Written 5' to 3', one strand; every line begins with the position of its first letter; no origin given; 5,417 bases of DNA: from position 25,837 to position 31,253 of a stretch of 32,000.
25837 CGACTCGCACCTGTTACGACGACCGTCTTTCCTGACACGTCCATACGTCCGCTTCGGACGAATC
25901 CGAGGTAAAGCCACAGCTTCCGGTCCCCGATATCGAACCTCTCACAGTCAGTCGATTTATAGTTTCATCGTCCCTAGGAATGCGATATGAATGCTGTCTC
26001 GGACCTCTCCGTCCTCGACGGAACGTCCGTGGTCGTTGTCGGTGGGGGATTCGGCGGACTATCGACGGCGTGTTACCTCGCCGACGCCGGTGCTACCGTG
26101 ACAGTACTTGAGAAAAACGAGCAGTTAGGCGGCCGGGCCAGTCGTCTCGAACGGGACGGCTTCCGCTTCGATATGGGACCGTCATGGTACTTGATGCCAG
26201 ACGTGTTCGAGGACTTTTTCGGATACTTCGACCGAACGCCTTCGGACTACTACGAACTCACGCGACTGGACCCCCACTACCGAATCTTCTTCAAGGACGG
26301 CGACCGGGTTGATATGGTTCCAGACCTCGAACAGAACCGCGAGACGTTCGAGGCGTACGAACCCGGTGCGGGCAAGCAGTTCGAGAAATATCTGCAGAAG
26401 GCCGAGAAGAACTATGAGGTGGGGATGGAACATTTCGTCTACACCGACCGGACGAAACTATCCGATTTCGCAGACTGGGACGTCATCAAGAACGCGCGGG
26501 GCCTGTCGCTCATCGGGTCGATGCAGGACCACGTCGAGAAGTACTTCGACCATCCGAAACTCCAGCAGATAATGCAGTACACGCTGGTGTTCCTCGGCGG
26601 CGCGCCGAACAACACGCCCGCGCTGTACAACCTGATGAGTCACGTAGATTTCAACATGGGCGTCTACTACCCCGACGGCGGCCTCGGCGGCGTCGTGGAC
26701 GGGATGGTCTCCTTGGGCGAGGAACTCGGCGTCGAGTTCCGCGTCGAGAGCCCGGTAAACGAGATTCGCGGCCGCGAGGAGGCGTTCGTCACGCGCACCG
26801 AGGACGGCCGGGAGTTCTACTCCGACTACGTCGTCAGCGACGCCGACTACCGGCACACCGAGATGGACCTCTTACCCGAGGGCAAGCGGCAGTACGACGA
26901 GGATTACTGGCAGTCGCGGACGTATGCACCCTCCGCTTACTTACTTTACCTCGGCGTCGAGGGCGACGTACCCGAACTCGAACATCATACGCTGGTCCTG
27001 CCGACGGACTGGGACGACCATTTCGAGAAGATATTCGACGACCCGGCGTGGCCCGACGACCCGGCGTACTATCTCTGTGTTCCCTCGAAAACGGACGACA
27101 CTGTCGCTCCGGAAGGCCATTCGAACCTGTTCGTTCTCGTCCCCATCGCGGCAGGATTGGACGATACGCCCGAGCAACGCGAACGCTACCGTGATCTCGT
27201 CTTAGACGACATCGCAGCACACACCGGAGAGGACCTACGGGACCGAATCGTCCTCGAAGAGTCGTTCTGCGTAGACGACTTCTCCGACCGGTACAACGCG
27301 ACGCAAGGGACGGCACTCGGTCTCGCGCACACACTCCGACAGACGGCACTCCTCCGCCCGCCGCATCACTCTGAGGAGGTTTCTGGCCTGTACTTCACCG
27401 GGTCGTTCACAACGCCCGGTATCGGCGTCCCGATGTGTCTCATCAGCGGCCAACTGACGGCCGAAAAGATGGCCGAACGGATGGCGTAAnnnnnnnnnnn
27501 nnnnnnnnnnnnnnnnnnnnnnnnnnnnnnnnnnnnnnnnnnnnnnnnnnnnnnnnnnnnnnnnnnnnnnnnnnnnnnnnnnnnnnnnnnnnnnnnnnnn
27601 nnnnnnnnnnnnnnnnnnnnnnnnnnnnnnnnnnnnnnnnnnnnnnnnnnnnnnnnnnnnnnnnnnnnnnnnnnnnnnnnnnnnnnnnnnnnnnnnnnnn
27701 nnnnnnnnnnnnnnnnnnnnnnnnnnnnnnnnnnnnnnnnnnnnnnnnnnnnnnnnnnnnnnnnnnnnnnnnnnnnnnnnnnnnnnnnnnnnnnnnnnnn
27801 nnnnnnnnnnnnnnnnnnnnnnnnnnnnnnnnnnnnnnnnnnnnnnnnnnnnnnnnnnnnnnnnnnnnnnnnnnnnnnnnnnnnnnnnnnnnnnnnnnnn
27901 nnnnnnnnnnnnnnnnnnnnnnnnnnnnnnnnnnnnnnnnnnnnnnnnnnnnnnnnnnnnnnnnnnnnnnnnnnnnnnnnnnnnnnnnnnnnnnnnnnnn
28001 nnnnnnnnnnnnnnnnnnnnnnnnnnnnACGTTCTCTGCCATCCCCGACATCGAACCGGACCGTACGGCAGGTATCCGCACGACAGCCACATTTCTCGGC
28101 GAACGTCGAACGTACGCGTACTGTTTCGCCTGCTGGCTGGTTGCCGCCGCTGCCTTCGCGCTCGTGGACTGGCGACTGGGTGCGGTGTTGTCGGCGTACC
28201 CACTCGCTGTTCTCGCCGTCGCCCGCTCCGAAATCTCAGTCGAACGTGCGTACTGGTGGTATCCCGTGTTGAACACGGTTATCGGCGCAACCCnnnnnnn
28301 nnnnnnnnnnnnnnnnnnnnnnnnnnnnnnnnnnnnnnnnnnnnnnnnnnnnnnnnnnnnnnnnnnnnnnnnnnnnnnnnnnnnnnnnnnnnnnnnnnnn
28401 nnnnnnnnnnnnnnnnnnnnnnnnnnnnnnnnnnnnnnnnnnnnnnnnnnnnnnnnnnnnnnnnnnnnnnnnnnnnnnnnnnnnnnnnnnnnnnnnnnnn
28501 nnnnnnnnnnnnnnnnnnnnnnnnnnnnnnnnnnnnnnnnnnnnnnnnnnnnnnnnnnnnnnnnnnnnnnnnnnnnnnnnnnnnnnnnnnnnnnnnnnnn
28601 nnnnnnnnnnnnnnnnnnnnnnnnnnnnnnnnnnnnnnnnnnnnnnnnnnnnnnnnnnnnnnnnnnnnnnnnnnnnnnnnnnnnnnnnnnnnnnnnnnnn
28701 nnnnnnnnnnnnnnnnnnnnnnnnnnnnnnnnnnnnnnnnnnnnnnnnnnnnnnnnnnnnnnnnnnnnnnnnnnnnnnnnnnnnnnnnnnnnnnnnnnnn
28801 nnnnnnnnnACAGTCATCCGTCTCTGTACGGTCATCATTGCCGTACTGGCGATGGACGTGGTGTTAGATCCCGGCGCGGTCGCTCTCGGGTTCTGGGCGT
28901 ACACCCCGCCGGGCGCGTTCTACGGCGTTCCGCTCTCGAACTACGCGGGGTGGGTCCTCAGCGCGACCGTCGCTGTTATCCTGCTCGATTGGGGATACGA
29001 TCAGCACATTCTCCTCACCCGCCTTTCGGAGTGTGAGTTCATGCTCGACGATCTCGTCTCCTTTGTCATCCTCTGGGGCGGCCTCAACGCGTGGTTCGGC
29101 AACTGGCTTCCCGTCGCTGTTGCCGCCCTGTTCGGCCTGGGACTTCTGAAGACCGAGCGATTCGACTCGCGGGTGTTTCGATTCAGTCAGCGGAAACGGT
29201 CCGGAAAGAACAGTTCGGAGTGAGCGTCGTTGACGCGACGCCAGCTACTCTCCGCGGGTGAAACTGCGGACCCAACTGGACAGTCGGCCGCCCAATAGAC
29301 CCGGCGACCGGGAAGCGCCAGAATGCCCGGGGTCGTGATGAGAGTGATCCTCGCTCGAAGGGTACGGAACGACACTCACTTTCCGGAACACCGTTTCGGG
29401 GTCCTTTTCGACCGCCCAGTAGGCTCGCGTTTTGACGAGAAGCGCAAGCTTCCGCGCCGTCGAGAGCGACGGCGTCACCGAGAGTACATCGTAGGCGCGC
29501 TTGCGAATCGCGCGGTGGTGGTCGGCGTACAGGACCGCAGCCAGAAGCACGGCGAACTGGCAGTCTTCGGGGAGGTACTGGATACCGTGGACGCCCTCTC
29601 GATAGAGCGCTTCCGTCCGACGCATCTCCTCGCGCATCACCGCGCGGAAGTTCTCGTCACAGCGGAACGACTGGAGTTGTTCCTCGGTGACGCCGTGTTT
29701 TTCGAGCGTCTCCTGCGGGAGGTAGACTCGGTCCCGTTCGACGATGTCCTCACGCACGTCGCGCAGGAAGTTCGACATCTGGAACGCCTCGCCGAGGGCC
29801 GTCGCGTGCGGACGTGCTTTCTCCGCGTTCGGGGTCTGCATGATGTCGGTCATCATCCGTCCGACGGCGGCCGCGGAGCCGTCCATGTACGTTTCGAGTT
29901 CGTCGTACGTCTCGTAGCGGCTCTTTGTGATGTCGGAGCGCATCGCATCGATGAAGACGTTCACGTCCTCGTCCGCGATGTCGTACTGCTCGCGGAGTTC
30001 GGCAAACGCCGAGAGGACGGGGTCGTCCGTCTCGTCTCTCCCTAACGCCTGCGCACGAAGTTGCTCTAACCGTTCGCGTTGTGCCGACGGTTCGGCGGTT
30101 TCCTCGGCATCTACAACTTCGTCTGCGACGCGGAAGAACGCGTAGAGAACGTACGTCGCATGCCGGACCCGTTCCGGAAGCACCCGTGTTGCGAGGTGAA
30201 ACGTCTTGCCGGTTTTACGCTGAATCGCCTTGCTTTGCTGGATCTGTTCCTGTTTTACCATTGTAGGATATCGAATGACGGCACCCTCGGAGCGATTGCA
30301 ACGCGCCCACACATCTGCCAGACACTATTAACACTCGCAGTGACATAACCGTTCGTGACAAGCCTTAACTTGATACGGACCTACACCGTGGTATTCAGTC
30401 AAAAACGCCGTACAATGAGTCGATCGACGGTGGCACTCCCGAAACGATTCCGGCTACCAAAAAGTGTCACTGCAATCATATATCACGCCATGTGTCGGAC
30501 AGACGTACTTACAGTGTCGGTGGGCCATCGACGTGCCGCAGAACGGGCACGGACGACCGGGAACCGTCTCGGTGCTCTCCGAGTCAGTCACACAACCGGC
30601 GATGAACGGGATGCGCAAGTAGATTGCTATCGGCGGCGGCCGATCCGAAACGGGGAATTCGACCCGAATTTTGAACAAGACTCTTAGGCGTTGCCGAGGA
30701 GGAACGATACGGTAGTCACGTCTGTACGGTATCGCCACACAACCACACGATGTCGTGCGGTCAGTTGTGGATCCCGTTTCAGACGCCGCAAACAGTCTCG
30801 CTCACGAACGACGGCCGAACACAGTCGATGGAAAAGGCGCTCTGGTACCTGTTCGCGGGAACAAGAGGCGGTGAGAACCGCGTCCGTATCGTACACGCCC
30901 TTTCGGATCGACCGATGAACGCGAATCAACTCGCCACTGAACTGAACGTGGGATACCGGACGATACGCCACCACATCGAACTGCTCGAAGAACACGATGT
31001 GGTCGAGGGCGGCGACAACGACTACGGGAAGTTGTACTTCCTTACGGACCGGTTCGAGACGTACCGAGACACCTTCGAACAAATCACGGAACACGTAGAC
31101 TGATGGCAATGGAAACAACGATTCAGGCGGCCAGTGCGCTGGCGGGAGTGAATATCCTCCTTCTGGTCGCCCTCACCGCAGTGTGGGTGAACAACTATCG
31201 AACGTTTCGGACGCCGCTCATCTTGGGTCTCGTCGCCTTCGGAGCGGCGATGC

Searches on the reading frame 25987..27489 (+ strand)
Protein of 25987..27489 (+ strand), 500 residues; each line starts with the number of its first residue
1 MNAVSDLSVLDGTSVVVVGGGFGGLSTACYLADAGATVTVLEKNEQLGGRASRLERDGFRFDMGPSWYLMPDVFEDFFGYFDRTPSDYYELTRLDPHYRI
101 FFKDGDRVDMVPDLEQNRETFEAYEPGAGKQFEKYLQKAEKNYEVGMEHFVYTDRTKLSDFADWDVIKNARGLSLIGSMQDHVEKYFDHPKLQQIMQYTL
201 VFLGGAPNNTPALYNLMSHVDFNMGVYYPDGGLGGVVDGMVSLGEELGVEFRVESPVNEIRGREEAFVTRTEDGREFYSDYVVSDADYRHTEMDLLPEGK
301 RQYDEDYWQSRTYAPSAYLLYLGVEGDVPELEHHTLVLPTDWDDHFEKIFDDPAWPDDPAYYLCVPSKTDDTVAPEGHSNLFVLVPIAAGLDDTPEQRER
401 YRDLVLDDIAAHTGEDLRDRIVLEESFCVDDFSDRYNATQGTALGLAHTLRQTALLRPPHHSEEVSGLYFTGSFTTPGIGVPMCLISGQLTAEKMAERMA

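Call 55: search_protein_families(library=pfam, proteins=[window:25987-27489:+], max_evalue=0.01)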
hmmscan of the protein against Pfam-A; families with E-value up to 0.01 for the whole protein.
window:25987-27489:+ (500 aa): 13 families
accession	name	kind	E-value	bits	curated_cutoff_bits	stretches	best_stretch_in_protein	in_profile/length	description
PF01593.30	Amino_oxidase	-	7.7e-37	128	19.8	1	23-495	2-442/443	Flavin containing amine oxidoreductase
PF13450.12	NAD_binding_8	-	3.4e-17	62.9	21.9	1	17-83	1-67/68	NAD(P)-binding Rossmann-like domain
PF01266.30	DAO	-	4.5e-14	53.2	27.9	1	15-52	2-39/353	FAD dependent oxidoreductase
PF07992.20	Pyr_redox_2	-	2.8e-09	37.3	26.1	1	14-48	144-178/291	Pyridine nucleotide-disulphide oxidoreductase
PF00070.33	Pyr_redox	-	5.1e-07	30.6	22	1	14-48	1-35/82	Pyridine nucleotide-disulphide oxidoreductase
PF12831.13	FAD_oxidored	-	3.1e-06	27.2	27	1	15-52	2-39/416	FAD dependent oxidoreductase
PF00890.30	FAD_binding_2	-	5.8e-06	26.2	20.4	1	15-50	2-37/414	FAD binding domain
PF03486.20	HI0933_like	-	1.3e-05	25.3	50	1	14-48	2-36/244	HI0933-like protein Rossmann domain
PF01494.25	FAD_binding_3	-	0.00013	21.7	22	1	13-46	2-35/349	FAD binding domain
PF13738.12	Pyr_redox_3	-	0.00094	18.9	30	1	5-51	157-203/305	Pyridine nucleotide-disulphide oxidoreductase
PF01946.23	Thi4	-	0.001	18.8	26.2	1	5-50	10-56/235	Thi4 family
PF13454.12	NAD_binding_9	-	0.0066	16.9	21.8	0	16-53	1-42/155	FAD-NAD(P)-binding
PF13241.12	NAD_binding_7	-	0.0082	17.1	22.1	0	10-45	5-42/104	Putative NAD(P)-binding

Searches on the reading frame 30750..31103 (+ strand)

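Call 89: search_protein_families(library=pfam, proteins=[window:30750-31103:+], max_evalue=0.001)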
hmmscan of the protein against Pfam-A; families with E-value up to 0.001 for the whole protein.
window:30750-31103:+ (117 aa): 6 families
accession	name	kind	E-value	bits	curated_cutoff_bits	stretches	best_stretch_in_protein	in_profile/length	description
PF12840.13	HTH_20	-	2.7e-09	37.3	27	1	43-86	5-49/51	Helix-turn-helix domain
PF01022.26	HTH_5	-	2.8e-08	34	22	1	42-86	2-46/47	Bacterial regulatory protein, arsR family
PF25213.1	HVO_A0261_N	-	1.5e-06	28.4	35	1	42-116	11-81/86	HVO_A0261 N-terminal domain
PF24033.1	DUF7342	-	1.5e-05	25.4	31.6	1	41-115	3-77/150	Family of unknown function (DUF7342)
PF08279.18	HTH_11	-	0.00013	22.2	25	1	47-81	5-41/55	HTH domain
PF21476.4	PF0610-like_N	-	0.00039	21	33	1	44-77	3-36/50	PF0610-like, N-terminal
